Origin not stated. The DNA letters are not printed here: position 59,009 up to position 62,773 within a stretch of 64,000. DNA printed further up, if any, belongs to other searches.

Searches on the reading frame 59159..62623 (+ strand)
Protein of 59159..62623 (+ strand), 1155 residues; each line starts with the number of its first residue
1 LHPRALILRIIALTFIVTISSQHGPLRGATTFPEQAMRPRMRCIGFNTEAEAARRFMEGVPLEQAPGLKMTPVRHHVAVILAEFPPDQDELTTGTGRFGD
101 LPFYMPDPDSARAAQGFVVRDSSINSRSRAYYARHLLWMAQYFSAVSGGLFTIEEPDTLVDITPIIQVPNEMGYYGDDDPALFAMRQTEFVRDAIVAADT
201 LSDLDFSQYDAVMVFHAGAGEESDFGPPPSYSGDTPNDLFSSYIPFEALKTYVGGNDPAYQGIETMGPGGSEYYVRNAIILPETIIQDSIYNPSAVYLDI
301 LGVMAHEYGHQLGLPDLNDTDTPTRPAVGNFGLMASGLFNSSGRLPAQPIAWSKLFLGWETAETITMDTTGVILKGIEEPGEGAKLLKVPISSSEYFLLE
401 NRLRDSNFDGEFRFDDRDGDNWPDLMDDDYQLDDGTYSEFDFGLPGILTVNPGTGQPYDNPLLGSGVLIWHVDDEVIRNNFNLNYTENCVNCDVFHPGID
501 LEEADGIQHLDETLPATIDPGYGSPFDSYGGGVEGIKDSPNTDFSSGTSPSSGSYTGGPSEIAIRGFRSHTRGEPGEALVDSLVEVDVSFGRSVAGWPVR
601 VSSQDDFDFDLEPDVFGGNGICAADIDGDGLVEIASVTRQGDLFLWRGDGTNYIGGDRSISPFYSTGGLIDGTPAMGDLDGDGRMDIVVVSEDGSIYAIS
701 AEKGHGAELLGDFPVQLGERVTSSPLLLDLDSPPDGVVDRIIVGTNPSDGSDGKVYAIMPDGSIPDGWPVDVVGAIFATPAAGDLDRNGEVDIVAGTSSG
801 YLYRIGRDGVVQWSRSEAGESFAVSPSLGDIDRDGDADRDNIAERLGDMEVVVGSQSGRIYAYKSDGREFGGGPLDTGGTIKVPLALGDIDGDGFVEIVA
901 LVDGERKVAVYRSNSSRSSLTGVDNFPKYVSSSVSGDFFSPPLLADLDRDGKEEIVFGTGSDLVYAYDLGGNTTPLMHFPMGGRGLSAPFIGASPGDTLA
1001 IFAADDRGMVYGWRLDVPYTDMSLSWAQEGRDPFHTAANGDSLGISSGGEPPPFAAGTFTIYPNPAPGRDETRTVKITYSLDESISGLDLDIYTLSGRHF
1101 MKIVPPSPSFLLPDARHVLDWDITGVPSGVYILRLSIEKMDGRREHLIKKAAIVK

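Call 59: search_protein_families(library=pfam, proteins=[window:59159-62623:+], max_evalue=0.00001)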
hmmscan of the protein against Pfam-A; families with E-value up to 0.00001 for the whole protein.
window:59159-62623:+ (1155 aa): 4 families
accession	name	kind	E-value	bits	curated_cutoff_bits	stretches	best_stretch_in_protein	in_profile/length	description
PF13517.12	FG-GAP_3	-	2.8e-18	66.7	26.9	2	625-689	1-61/61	FG-GAP-like repeat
PF05547.17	Peptidase_M6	-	1.8e-10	41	22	1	301-343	226-269/294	Immune inhibitor A peptidase M6, catalytic domain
PF01839.29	FG-GAP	-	4.4e-08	33.3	22.1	0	674-697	5-35/37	FG-GAP repeat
PF13570.13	Beta-prop_ACSF4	-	3.2e-06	27.2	133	0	665-968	88-328/329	Beta-alanine-activating enzyme, beta-propeller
